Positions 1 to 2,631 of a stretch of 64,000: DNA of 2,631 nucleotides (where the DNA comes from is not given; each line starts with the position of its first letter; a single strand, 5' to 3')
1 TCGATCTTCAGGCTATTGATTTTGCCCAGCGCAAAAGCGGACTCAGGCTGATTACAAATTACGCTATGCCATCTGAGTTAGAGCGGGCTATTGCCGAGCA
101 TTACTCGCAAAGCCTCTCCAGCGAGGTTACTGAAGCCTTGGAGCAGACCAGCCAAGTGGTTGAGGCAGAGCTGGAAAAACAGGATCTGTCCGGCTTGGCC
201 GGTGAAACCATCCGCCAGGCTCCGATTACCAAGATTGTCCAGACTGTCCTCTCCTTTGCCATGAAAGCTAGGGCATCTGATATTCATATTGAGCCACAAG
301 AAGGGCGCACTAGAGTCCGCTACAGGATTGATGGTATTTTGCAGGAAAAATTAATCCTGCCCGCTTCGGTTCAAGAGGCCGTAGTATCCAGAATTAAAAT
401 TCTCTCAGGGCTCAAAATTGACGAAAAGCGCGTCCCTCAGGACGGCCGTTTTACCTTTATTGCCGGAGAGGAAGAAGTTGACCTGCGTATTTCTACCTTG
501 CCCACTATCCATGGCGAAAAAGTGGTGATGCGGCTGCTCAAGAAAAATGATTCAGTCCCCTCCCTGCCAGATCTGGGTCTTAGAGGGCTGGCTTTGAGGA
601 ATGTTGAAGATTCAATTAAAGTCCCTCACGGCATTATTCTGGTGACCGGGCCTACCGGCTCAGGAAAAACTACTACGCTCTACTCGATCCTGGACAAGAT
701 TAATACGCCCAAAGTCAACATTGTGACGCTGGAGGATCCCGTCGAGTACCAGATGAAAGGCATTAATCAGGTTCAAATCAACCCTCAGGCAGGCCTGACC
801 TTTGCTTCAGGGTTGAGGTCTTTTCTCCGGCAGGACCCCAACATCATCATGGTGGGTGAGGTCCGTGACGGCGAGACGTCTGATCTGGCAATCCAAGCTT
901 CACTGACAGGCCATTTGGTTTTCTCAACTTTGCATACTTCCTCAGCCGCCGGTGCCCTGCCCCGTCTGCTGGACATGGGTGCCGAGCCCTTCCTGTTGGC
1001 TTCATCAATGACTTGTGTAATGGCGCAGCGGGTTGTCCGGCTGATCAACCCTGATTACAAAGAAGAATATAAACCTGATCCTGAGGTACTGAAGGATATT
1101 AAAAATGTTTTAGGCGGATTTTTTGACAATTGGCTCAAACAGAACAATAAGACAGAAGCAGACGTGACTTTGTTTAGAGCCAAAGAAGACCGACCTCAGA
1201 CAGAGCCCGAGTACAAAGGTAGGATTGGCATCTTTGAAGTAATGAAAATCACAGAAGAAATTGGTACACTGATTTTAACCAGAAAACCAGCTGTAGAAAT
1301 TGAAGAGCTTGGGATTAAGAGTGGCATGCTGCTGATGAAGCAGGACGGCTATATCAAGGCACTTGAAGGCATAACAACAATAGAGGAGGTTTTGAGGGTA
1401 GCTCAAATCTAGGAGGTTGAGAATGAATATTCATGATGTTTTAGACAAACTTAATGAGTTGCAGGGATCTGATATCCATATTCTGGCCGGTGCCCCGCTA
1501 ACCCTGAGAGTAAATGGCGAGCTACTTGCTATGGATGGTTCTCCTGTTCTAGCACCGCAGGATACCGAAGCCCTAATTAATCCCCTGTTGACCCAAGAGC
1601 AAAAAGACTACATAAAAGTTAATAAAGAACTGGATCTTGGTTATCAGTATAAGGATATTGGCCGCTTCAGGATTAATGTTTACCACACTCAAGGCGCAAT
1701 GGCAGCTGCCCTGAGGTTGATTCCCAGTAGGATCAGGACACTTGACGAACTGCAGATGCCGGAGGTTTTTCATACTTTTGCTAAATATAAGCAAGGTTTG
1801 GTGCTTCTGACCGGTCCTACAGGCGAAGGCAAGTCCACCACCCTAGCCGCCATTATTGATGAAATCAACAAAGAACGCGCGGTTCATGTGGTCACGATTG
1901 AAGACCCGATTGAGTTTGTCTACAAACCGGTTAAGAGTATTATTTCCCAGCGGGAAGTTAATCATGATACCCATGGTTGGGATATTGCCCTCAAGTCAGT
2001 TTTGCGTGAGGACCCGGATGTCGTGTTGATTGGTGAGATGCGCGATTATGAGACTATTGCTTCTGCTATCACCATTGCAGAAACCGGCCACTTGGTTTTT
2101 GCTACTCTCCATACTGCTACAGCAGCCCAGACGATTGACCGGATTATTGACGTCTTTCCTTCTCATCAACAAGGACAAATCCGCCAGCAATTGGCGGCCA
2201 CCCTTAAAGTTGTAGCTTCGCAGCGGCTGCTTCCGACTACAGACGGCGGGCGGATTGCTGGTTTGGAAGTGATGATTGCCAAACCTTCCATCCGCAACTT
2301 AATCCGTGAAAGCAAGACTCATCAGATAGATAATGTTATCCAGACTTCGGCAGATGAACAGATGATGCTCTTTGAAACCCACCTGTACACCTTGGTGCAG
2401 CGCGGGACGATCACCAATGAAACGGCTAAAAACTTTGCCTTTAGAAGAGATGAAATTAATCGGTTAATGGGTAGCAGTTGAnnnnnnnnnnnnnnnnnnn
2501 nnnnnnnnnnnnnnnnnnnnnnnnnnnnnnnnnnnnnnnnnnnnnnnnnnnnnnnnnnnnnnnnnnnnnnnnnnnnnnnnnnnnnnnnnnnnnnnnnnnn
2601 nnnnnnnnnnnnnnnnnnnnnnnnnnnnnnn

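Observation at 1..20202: Two-locus monoderm-type type IV pilus system with six prepilins and no secretin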

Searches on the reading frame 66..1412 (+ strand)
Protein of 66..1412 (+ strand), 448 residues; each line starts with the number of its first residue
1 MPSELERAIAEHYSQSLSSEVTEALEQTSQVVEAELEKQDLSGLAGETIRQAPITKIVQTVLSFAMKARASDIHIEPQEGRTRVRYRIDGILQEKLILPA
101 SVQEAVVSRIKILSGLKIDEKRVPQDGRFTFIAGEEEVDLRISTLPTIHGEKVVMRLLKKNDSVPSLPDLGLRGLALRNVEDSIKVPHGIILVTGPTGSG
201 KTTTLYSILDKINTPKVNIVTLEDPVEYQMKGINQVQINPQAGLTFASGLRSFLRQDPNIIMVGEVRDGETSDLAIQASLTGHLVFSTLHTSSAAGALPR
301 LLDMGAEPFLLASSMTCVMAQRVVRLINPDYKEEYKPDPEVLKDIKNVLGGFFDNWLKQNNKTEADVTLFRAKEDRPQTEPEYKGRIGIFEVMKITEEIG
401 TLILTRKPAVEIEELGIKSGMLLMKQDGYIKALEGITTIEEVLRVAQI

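Call 4: search_protein_families(library=pfam, proteins=[window:66-1412:+], max_evalue=0.01)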
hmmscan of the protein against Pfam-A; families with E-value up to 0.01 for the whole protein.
window:66-1412:+ (448 aa): 9 families
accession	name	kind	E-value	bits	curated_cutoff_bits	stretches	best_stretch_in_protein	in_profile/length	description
PF00437.27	T2SSE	-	4.3e-123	411.1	24.9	1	51-444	5-370/370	Type II/IV secretion system protein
PF13401.12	AAA_22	-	0.00033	21.4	27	1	188-224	5-43/130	AAA domain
PF13476.12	AAA_23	-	0.0011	20.1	27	1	184-208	15-39/201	AAA domain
PF13191.12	AAA_16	-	0.0016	19.4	32.6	1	187-236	24-64/167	AAA ATPase domain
PF13173.12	AAA_14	-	0.0016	18.9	27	1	189-231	3-46/129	AAA domain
PF04851.21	ResIII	-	0.0017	18.7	22.5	1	176-229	11-68/164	Type III restriction enzyme, res subunit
PF25199.1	nSTAND_NTPase5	-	0.003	17.8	34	1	188-217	41-71/145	Novel STAND NTPase 5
PF20720.3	nSTAND3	-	0.0052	16.9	27.2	0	188-227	17-56/155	Novel STAND NTPase 3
PF13555.12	AAA_29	-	0.0084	16.3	27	0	187-205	20-39/61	P-loop containing region of AAA domain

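Call 9: search_protein_families(library=ncbifam, proteins=[window:66-1412:+], max_evalue=0.01)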
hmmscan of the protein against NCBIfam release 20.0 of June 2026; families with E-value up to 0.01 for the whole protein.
window:66-1412:+ (448 aa): 22 families
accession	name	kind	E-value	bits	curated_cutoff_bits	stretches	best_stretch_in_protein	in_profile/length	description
TIGR02533.1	type_II_gspE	equivalog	7.1e-158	526.2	630.25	1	3-445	56-485/486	type II secretion system ATPase GspE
TIGR02538.1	type_IV_pilB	equivalog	2.2e-140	469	675.65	1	4-446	127-562/564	type IV-A pilus assembly ATPase PilB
NF053534.1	T4PilAsmATPsTfpB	equivalog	7.9e-124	414.2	850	1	2-446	149-582/584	type IV pilus assembly ATPase TfpB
NF007755.0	PRK10436.1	equivalog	6.5e-118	394.3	617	1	29-446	60-459/465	type II secretion system protein GspE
NF041000.1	ATPase_ComGA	equivalog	1.4e-76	257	300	1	60-325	2-266/267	competence type IV pilus ATPase ComGA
TIGR01420.1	pilT_fam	subfamily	3.5e-53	181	319.1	1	59-325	3-269/343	PilT/PilU family type 4a pilus ATPase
TIGR02525.1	plasmid_TraJ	equivalog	2e-26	92.8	368.3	1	154-305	121-273/372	plasmid transfer ATPase TraJ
TIGR02524.1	dot_icm_DotB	equivalog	3.8e-23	82.3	463.3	1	178-302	124-257/358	Dot/Icm type IV secretion system ATPase DotB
TIGR02782.1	TrbB_P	equivalog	5.6e-19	68.6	304.55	1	188-307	136-258/303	P-type conjugative transfer ATPase TrbB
NF058587.1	archaellum_moto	equivalog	5e-16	58.5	550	1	191-300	278-392/527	archaellum flagellar ATPase motor FlaI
NF010407.0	PRK13833.1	subfamily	7.5e-16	58.4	499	1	191-308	147-266/323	conjugal transfer protein TrbB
NF010469.0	PRK13894.1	subfamily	1.1e-14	54.6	508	1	187-301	148-264/320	conjugal transfer ATPase TrbB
TIGR02788.1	VirB11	equivalog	1.2e-13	50.8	249.95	1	191-305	147-266/308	P-type DNA transfer ATPase VirB11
TIGR03819.1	heli_sec_ATPase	hypoth_equivalog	5e-12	45.6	373.15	1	106-307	99-303/340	TadA family conjugal transfer-associated ATPase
NF053672.1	bindosome_BasE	exception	6.3e-09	35.1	1000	1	192-303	274-390/512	bindosome assembly system ATPase subunit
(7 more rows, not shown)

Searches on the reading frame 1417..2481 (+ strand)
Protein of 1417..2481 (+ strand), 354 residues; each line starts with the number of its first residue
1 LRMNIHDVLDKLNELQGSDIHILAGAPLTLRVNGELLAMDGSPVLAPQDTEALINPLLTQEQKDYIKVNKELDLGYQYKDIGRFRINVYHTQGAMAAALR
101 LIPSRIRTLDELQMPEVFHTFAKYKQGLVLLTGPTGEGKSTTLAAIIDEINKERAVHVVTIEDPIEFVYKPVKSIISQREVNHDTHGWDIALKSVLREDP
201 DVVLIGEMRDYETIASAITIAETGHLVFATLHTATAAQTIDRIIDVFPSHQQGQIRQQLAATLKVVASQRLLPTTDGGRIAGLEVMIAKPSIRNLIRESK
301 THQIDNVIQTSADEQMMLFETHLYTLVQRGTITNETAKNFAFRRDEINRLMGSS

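Call 4: search_protein_families(library=pfam, proteins=[window:1417-2481:+], max_evalue=0.01)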
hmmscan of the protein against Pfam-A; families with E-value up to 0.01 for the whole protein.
window:1417-2481:+ (354 aa): 10 families
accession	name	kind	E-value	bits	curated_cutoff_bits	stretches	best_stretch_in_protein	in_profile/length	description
PF00437.27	T2SSE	-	2.4e-41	142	24.9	1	83-337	93-335/370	Type II/IV secretion system protein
PF25199.1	nSTAND_NTPase5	-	9.1e-06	26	34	1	121-178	36-93/145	Novel STAND NTPase 5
PF13401.12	AAA_22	-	0.00049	20.9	27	1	125-173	4-44/130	AAA domain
PF13191.12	AAA_16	-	0.0011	19.9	32.6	1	118-159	16-56/167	AAA ATPase domain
PF04851.21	ResIII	-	0.0012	19.2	22.5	1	124-184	21-82/164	Type III restriction enzyme, res subunit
PF13555.12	AAA_29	-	0.0025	18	27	1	121-146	17-42/61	P-loop containing region of AAA domain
PF20720.3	nSTAND3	-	0.0034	17.5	27.2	1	125-166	16-56/155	Novel STAND NTPase 3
PF12775.13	AAA_7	-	0.0036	17.3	25.8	1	106-157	14-64/181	P-loop containing dynein motor region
PF01935.23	DUF87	-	0.0038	17.8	23.2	1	132-159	29-56/220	Helicase HerA, central domain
PF13476.12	AAA_23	-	0.0061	17.7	27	0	125-146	18-39/201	AAA domain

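Call 9: search_protein_families(library=ncbifam, proteins=[window:1417-2481:+], max_evalue=0.01)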
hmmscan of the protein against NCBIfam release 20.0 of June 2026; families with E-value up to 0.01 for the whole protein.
window:1417-2481:+ (354 aa): 19 families
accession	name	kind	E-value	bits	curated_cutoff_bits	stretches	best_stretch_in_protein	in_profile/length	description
TIGR01420.1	pilT_fam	subfamily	8.2e-131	436.3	319.1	1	5-345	2-342/343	PilT/PilU family type 4a pilus ATPase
TIGR02525.1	plasmid_TraJ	equivalog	7.8e-47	160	368.3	1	16-340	23-366/372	plasmid transfer ATPase TraJ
TIGR02524.1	dot_icm_DotB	equivalog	1.5e-44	152.7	463.3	1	5-332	6-345/358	Dot/Icm type IV secretion system ATPase DotB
NF041000.1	ATPase_ComGA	equivalog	1.3e-38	132.5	300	1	91-273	90-266/267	competence type IV pilus ATPase ComGA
TIGR02533.1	type_II_gspE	equivalog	8.2e-36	123.7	630.25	1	118-271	235-378/486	type II secretion system ATPase GspE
TIGR02538.1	type_IV_pilB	equivalog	8.9e-36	123.6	675.65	1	119-271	309-451/564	type IV-A pilus assembly ATPase PilB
NF007755.0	PRK10436.1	equivalog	2.8e-35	121.9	617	1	82-272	169-355/465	type II secretion system protein GspE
NF053534.1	T4PilAsmATPsTfpB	equivalog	6.3e-31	107.4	850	1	117-272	327-472/584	type IV pilus assembly ATPase TfpB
TIGR02788.1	VirB11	equivalog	1.1e-14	54.2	249.95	1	128-263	146-288/308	P-type DNA transfer ATPase VirB11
TIGR02782.1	TrbB_P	equivalog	7.9e-13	48.3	304.55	1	129-270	139-279/303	P-type conjugative transfer ATPase TrbB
NF058587.1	archaellum_moto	equivalog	1.1e-12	47.5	550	1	129-243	278-393/527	archaellum flagellar ATPase motor FlaI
NF010425.0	PRK13851.1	equivalog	5e-11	42.1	461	1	124-254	160-291/344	type IV secretion system protein VirB11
TIGR03819.1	heli_sec_ATPase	hypoth_equivalog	5.6e-10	38.9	373.15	1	126-267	178-323/340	TadA family conjugal transfer-associated ATPase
NF010469.0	PRK13894.1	subfamily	1.5e-09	37.7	508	1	128-251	151-272/320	conjugal transfer ATPase TrbB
NF010407.0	PRK13833.1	subfamily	2.4e-08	33.8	499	1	129-262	147-278/323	conjugal transfer protein TrbB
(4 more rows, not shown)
